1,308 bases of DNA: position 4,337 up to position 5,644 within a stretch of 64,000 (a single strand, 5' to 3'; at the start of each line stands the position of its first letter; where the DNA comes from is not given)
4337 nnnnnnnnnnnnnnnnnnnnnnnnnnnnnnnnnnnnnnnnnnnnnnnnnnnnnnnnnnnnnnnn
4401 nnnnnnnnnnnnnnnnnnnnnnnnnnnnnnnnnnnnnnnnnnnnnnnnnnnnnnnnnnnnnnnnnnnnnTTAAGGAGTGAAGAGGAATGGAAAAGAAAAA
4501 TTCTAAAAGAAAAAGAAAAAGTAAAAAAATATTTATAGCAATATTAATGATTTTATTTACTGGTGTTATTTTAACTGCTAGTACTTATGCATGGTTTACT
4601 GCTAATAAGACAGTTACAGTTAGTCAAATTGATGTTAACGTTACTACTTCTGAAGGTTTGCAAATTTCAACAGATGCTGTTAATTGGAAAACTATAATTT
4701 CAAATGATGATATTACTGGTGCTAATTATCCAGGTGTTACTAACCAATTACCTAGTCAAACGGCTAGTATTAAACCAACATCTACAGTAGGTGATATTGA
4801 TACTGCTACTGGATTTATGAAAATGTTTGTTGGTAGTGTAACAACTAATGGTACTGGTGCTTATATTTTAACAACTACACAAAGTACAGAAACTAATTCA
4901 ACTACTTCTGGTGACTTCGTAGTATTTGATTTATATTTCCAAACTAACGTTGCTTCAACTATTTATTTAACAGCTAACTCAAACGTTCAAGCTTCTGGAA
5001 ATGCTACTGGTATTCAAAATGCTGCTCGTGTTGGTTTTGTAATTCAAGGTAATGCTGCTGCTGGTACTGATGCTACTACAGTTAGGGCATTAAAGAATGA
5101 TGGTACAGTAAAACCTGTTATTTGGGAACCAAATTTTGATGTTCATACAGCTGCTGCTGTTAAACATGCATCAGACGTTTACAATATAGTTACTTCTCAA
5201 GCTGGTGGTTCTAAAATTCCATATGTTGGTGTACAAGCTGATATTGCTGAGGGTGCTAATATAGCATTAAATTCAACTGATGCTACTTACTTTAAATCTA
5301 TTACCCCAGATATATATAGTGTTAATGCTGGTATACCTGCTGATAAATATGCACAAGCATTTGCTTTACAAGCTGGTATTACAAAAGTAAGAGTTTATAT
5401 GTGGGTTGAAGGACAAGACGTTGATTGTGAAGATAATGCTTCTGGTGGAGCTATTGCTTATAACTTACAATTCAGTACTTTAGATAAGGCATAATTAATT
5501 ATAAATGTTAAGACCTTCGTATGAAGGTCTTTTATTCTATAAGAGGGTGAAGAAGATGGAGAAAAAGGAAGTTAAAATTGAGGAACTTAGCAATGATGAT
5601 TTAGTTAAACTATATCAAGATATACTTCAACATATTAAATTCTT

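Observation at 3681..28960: About 25-kb accessory locus with three SipW paralogs, at least eight TasA/camelysin-like secreted proteins and a 2839-aa beta-helix giant protein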

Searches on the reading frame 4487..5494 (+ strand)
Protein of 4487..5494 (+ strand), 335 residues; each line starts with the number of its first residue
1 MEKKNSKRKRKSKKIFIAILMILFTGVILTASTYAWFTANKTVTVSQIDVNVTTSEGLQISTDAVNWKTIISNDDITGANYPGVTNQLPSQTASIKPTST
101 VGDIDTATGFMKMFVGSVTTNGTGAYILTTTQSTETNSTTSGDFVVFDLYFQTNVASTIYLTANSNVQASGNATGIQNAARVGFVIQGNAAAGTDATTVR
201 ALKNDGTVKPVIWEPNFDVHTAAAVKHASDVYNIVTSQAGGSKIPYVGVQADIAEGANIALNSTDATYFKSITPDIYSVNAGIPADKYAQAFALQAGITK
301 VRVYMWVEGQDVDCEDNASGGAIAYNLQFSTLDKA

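Call 5: search_protein_families(library=pfam, max_evalue=0.1, proteins=[window:4487-5494:+])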
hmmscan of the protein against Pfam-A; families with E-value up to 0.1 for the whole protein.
window:4487-5494:+ (335 aa): 1 family
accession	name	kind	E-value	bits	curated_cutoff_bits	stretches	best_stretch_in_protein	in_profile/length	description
PF04172.21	LrgB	-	0.0087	15.9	25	1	9-63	74-128/214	LrgB-like family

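Call 7: search_protein_families(library=ncbifam, max_evalue=0.1, proteins=[window:4487-5494:+])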
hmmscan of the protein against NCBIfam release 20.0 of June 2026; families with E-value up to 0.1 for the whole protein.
window:4487-5494:+ (335 aa): 2 families
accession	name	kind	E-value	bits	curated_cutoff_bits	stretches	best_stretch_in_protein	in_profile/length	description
NF041635.1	STM3941_fam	subfamily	0.0052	16.7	40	1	9-70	29-87/157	STM3941 family protein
TIGR04088.1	cognate_SipW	domain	0.016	15.3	19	1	23-45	5-27/34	SipW-dependent-type signal peptide-containing protein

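Call 9: find_encoding_contigs(protein=window:4487-5494:+, flank=10000, max_places=6)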
Protein window:4487-5494:+ (335 aa): 24 contigs read that carry it; 6 places shown.
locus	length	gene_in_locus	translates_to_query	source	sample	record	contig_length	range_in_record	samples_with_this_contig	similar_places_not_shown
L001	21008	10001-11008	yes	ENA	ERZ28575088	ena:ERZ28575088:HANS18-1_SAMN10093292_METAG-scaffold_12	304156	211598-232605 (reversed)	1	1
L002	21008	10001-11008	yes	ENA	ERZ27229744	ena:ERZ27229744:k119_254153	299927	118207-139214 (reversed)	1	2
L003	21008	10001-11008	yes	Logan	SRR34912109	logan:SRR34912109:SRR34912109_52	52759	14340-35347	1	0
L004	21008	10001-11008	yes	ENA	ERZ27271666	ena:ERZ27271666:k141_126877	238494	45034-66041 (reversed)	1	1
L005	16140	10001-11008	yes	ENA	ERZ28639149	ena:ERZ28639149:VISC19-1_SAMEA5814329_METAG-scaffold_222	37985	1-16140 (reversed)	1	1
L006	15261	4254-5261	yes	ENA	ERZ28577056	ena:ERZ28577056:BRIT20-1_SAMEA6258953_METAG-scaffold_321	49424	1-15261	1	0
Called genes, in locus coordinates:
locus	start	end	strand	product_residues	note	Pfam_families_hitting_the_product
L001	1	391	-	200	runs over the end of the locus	PF00440:TetR_N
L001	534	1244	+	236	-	PF03193:RsgA_GTPase (weak), PF02463:SMC_N (weak), PF00005:ABC_tran, PF13304:AAA_21 (faint)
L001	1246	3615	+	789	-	PF12704:MacB_PCD (faint), PF02687:FtsX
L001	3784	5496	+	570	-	-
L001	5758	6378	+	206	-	PF00300:His_Phos_1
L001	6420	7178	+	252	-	-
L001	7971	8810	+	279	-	-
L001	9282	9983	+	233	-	-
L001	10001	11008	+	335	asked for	-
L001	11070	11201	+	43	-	-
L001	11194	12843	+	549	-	-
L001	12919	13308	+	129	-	-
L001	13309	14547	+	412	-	-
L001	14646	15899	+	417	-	-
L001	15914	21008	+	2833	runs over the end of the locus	-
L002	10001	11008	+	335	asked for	-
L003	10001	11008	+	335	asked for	-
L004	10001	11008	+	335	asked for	-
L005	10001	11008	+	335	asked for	-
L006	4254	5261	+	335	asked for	-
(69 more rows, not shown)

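Call 11: find_homologous_proteins(query=window:4487-5494:+, max_evalue=0.001)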
Query window:4487-5494:+ (335 aa): 1963 proteins with E <= 0.001 among 6665 candidates; the best 120 are listed.
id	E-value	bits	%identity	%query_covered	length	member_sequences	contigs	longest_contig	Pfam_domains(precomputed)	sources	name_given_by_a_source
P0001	9.0e-207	703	98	100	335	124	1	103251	-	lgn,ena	-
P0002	3.4e-188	643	89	100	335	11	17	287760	-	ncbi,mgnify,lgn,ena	mgnify:CR=1 FL=1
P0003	5.2e-188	642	93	100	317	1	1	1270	-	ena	-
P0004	3.6e-183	626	88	100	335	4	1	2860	-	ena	-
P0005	8.7e-172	589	80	100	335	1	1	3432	-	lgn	-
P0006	1.1e-168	578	79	100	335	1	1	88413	-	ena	-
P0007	3.4e-167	574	78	100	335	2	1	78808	-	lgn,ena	-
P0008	1.0e-165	569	78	100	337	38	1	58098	-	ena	-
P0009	1.6e-165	568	78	100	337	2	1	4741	-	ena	-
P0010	1.8e-165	568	78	100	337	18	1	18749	-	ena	-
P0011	3.0e-165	567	78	100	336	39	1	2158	-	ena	-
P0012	4.3e-165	567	78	100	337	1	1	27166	-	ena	-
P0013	9.5e-165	566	78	100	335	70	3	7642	-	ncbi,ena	-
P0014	1.8e-164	565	78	100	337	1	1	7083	-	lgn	-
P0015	2.4e-164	564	78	100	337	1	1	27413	-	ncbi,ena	-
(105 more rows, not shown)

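Call 17: search_solved_structures(query=A1, max_evalue=10)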
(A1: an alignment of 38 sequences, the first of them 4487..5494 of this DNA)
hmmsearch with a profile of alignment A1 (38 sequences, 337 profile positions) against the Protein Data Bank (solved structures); distinct sequences matched with E-value up to 10: 0.

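Call 20: search_protein_representatives(protein=window:4487-5494:+)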
Query: 335 residues. Proteins with E-value up to 0.001 (for the whole library): 1804; up to 1e-10: 740; up to 1e-30: 221. The best 150 are listed.
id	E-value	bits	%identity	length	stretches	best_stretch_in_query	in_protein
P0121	3.3e-97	342.1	54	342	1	3-331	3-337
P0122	4.2e-88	312.2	49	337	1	5-331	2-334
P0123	3.0e-87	309.4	51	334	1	2-331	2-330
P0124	1.8e-83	297.0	51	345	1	3-334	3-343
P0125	1.8e-83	296.9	51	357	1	6-334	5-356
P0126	6.8e-79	281.9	50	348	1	4-333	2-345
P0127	1.7e-78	280.6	48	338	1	1-333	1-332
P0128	2.7e-76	273.4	46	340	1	5-330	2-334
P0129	1.9e-74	267.4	51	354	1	1-331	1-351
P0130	2.0e-74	267.3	46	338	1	8-332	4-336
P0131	2.8e-74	266.8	46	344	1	3-335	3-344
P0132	4.6e-74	266.1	43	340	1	2-331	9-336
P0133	8.6e-74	265.2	46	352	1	4-332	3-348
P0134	1.4e-73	264.5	45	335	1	9-330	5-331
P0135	1.3e-72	261.4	47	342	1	4-329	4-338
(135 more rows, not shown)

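Call 21: predict_structure(alignment_id=A1)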
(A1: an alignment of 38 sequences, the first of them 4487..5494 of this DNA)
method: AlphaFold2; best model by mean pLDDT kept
length: 335 residues; sequences in the alignment: 38
mean_pLDDT: 59.9   pTM: 0.63
mean pLDDT of the five models: 59.9, 59.1, 50.0, 49.9, 45.4
residues with pLDDT >= 90: 19; 70-90: 109; 50-70: 86; < 50: 121
segments of 3 or more residues with pLDDT < 50: 1-4, 25-41, 82-143, 231-244, 253-263, 310-319
pLDDT, mean of each block of 10 residues (from residue 1): 48 68 50 30 64 75 86 71 43 34 31 33 27 23 64 90 82 67 84 87 72 68 52 44 50 46 54 68 74 91 70 42 80 78
secondary structure, 60 per line:
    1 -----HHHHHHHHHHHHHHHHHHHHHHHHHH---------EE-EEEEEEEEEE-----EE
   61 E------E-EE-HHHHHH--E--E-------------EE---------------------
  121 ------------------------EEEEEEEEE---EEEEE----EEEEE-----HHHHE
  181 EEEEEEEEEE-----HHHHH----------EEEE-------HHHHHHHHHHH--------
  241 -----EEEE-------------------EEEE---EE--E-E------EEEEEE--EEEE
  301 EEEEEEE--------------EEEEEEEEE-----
elements in order: H6-31 E44-53 E59-61 H73-78 E145-153 E157-161 E166-170 H176-179 E180-190 H196-200 E211-214 H222-232 E246-249 E269-272 E289-294 E297-307 E322-330

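Call 24: search_solved_structures(query=A2, max_evalue=10, show_alignments=2)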
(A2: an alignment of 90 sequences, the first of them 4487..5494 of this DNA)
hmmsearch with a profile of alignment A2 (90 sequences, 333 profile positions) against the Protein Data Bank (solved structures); distinct sequences matched with E-value up to 10: 2.
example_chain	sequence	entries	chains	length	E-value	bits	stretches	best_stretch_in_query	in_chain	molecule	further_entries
8uur_A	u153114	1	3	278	0.022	17.4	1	43-124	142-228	AfpX13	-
8uus_A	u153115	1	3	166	0.34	13.5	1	43-124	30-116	Antifeeding Prophage (Tailocin) fibre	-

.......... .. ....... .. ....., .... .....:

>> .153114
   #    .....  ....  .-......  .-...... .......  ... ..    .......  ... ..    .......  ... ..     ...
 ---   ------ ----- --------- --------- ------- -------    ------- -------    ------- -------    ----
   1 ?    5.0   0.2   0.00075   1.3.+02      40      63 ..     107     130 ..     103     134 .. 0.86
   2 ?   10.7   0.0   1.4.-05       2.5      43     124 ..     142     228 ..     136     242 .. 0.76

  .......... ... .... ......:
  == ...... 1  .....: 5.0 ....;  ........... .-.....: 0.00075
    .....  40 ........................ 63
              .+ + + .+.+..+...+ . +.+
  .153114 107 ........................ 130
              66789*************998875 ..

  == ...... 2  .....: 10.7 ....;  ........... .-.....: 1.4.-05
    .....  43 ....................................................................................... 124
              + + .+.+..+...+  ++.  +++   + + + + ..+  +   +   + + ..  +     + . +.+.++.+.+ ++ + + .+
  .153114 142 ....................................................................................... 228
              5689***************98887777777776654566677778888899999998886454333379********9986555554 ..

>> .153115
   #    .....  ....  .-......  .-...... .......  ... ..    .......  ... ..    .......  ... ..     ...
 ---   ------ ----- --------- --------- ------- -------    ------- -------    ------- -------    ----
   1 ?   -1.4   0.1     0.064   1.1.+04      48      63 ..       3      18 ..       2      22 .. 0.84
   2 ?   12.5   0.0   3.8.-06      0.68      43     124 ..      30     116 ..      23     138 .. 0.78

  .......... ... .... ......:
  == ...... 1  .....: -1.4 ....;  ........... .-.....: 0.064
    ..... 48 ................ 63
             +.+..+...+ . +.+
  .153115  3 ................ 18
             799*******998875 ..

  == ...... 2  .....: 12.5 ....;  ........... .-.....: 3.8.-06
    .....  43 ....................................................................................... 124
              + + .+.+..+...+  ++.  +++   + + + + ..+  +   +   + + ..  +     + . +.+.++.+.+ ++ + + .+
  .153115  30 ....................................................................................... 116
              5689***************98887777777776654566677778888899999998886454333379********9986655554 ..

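Call 25: search_protein_families(library=pfam, alignment_id=A2, max_evalue=0.01)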
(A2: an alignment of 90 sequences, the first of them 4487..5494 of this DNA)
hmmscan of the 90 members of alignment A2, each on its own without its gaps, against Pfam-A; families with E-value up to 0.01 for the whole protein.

A. member 1, window:4487-5494:+ (335 aa): 1 family
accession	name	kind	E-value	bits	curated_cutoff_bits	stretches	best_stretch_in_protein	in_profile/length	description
PF04172.21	LrgB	-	0.0087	15.9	25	0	9-63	74-128/214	LrgB-like family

B. families by the number of members that match (of 90 scanned): 3 families
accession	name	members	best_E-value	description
PF00754.31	F5_F8_type_C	1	0.001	F5/8 type C domain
PF10924.13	DUF2711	1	0.0019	Protein of unknown function (DUF2711)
PF04172.21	LrgB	1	0.0087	LrgB-like family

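Call 27: find_related_loci(query=A2, collection=genome_contigs, flank=10000)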
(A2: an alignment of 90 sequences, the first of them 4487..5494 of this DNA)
Query A2 (335 aa) in genome_contigs; peptide patterns used: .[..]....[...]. (x = any residue, [..] = any of these).
599 stretches matched a pattern (row limit reached: there are more); 565 encode a relative of the query (tblastn E <= 1e-3); the best 80 are kept; 80 distinct loci.
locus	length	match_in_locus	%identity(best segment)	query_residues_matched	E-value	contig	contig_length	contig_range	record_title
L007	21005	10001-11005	89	1-335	0e+0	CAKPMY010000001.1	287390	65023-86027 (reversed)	MAG: uncultured Bacilli bacterium isolate REFINED_METABAT215_TOP10_CONTIGS_1500_ASSEMBLY_K77_MERGED__Hadza_MoBio_hadza-A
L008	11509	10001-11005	80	1-335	5e-173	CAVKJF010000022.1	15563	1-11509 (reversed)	bacterium isolate G02637-L1_cleanbin_000040 genome assembly, contig: Spades_G02637-L1_contig_1575, whole genome shotgun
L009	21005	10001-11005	78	1-335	2e-165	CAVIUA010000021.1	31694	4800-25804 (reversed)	bacterium isolate H07617-L1_cleanbin_000037 genome assembly, contig: Spades_H07617-L1_contig_822, whole genome shotgun s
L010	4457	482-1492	76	1-335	4e-170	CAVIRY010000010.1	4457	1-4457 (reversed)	bacterium isolate G02625-L1_cleanbin_000031 genome assembly, contig: Spades_G02625-L1_contig_5776, whole genome shotgun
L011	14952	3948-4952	75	1-335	3e-165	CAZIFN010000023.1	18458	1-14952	MAG TPA_asm: uncultured Mycoplasma sp. isolate SRP225648_co1_101 genome assembly, contig: NODE_7355_length_18458_cov_17.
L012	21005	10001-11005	78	1-335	2e-164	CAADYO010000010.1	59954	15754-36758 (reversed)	MAG TPA_asm: Bacilli bacterium, isolate HGM10849, WGS project CAADYO010000000 data, contig: ERS396355_17_k85_81224, whol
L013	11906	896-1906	75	1-335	2e-163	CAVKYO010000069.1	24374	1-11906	Acidaminococcus fermentans isolate H07683-L1_cleanbin_000030 genome assembly, contig: Spades_H07683-L1_contig_1471, whol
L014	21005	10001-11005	75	1-335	2e-161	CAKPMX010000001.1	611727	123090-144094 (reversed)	MAG: uncultured Bacilli bacterium isolate REFINED_METABAT215_TOP10_CONTIGS_1500_ASSEMBLY_K77_MERGED__Nepal_MoBio_Fiber-H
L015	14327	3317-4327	64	1-335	8e-139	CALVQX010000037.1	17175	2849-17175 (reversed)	MAG: uncultured Bacilli bacterium isolate E07__bin200 genome assembly, contig: E07__k127_489617, whole genome shotgun se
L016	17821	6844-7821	64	13-332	6e-138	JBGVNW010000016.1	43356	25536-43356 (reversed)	MAG: Bacilli bacterium isolate fecal_MAG_225 fecal_MAG_225_contig_0016, whole genome shotgun sequence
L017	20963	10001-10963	63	15-335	1e-125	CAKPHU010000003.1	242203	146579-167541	MAG: uncultured Bacilli bacterium isolate REFINED_METABAT215_TOP10_CONTIGS_1500_ASSEMBLY_K77_MERGED__Hadza_MoBio_C-REDO_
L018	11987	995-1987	58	1-330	3e-123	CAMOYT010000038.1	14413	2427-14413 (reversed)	MAG: uncultured Firmicutes bacterium isolate SRR873602_bin.119_metaWRAP_v1.3_MAG genome assembly, contig: NODE_9053_leng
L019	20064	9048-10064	56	1-331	5e-123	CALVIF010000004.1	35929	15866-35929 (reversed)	MAG: uncultured Bacilli bacterium isolate BRZ_QH__bin19 genome assembly, contig: BRZ_QH__NODE_1146_length_35929_cov_5.31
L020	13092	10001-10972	57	15-335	9e-119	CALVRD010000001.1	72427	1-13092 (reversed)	MAG: uncultured Bacilli bacterium isolate BRZ_P__bin85 genome assembly, contig: BRZ_P__NODE_483_length_72427_cov_6.24363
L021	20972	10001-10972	57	1-330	3e-118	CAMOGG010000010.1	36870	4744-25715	MAG: uncultured Bacillales bacterium isolate SRR873604_bin.131_metaWRAP_v1.3_MAG genome assembly, contig: NODE_1356_leng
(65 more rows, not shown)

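Call 52: predict_structure(alignment_id=A2)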
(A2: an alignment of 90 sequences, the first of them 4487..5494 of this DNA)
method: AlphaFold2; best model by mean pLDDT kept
length: 335 residues; sequences in the alignment: 90
mean_pLDDT: 92.6   pTM: 0.85
mean pLDDT of the five models: 92.6, 90.9, 90.7, 90.7, 89.3
residues with pLDDT >= 90: 279; 70-90: 38; 50-70: 9; < 50: 9
segments of 3 or more residues with pLDDT < 50: 32-40
pLDDT, mean of each block of 10 residues (from residue 1): 79 93 86 43 71 90 97 96 95 87 98 96 95 95 96 97 96 95 98 98 97 98 97 96 97 97 97 97 95 98 98 92 95 95
secondary structure, 60 per line:
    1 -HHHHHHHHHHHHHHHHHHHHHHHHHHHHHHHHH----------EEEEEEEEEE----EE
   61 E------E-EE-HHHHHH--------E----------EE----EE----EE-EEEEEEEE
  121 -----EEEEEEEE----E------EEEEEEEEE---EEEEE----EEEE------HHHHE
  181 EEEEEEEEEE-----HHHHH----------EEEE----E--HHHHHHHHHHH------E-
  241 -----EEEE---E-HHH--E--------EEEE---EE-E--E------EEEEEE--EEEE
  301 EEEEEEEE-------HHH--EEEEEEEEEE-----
elements in order: H2-34 E45-54 E59-61 H73-78 E113-120 E126-133 E145-153 E157-161 E166-169 H176-179 E180-190 H196-200 E211-214 H222-232 E246-249 E269-272 E289-294 E297-308 E321-330

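Call 55: search_protein_families(library=phrogs, max_evalue=0.001, proteins=[window:4487-5494:+])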
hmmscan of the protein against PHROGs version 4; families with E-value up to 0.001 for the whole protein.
window:4487-5494:+ (335 aa): 0 families

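Call 63: fold_search(model_id=the predicted structure, library=pdb)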
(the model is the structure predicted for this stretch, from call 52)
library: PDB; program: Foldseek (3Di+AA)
matches with E <= 10: 353; with E <= 0.001: 0
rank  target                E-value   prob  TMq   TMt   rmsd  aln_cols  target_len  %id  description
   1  4q1z                  4.5e-02  0.02  0.07  0.07  25.1       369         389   10  Crystal structure of a DUF4876 family protein (BT_1938) from Bacteroides thetaiotaomicron VPI-5482 at 2.50 A resolution (released 2014-04-23)
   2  8k2g_A                9.6e-02  0.12  0.15  0.11  19.5       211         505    8  Crystal structure of Group 1 Oligosaccharide-releasing beta-N-acetylgalactosaminidase NgaCa from Cohnella abietis, apo (released 2024-04-24)
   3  7pnb_A                1.0e-01  0.16  0.19  0.30  15.3       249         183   10  Sulfolobus acidocaldarius 0406 filament. (released 2022-09-14)
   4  8jkt_B                1.1e-01  0.11  0.12  0.05  14.7       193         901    8  Crystal structure of feline aminopeptidase N ectodomain (released 2024-06-05)
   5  6al2_A                1.2e-01  0.03  0.12  0.09  21.9       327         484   10  Crystal structure of E. coli YidC at 2.8 A resolution (released 2018-11-07)
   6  8yzi_B                1.3e-01  0.09  0.10  0.05  17.0       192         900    7  The structure of PDCoV RBD and dog APN complex (released 2024-12-11)
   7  8k2f                  1.4e-01  0.09  0.15  0.11  20.2       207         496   10  Crystal structure of Group 1 oligosaccharide-releasing beta-N-acetylgalactosaminidase NgaCa from Cohnella abietis, apo 1 (released 2024-04-24)
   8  7eu0_C                1.5e-01  0.02  0.08  0.09  21.1       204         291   10  The cryo-EM structure of A. thaliana Pol IV-RDR2 backtracked complex (released 2021-12-29)
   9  8jkt_A                1.8e-01  0.09  0.11  0.05  14.9       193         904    8  Crystal structure of feline aminopeptidase N ectodomain (released 2024-06-05)
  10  8jkt_C                2.2e-01  0.12  0.13  0.05  14.6       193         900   10  Crystal structure of feline aminopeptidase N ectodomain (released 2024-06-05)
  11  4naq_A                2.3e-01  0.11  0.12  0.05  15.5       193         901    8  Crystal structure of porcine aminopeptidase-N complexed with poly-alanine (released 2013-12-04)
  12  8xmd_C                2.3e-01  0.04  0.10  0.11  19.1       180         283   10  Pre-translocated Pol IV transcription elongation complex (released 2024-07-24)
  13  3blc_A                2.3e-01  0.02  0.11  0.13  22.4       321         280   11  Crystal structure of the periplasmic domain of the Escherichia Coli YIDC (released 2007-12-25)
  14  4nz8_A                2.4e-01  0.08  0.12  0.05  16.1       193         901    8  Crystal structure of porcine aminopeptidase-N complexed with cleaved poly-alanine (released 2013-12-25)
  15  7qy9_A                2.7e-01  0.05  0.13  0.09  14.3       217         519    9  The structure of T.forsythia NanH with oseltamivir (released 2022-12-07)
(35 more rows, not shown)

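Call 65: search_protein_families(library=pfam, alignment_id=A5, max_evalue=0.01)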
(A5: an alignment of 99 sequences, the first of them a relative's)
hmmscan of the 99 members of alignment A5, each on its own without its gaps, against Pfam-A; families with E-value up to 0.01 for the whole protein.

A. member 1, L007:11176-12840:+ (554 aa): 0 families

B. families by the number of members that match (of 99 scanned): 10 families
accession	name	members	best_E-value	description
PF09823.15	DUF2357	15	2.4e-15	Domain of unknown function (DUF2357)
PF00717.28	Peptidase_S24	15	1e-06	Peptidase S24-like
PF20720.3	nSTAND3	7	0.0026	Novel STAND NTPase 3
PF07728.20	AAA_5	2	0.0021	AAA domain (dynein-related subfamily)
PF10502.14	Peptidase_S26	2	0.0044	Signal peptidase, peptidase S26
PF11155.13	DUF2935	1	0.00082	Domain of unknown function (DUF2935)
PF07400.16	IL11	1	0.001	Interleukin 11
PF03356.20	Pox_LP_H2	1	0.0023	Viral late protein H2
PF19506.4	DUF6040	1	0.0051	Family of unknown function (DUF6040)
PF13858.11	DUF4199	1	0.0087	Protein of unknown function (DUF4199)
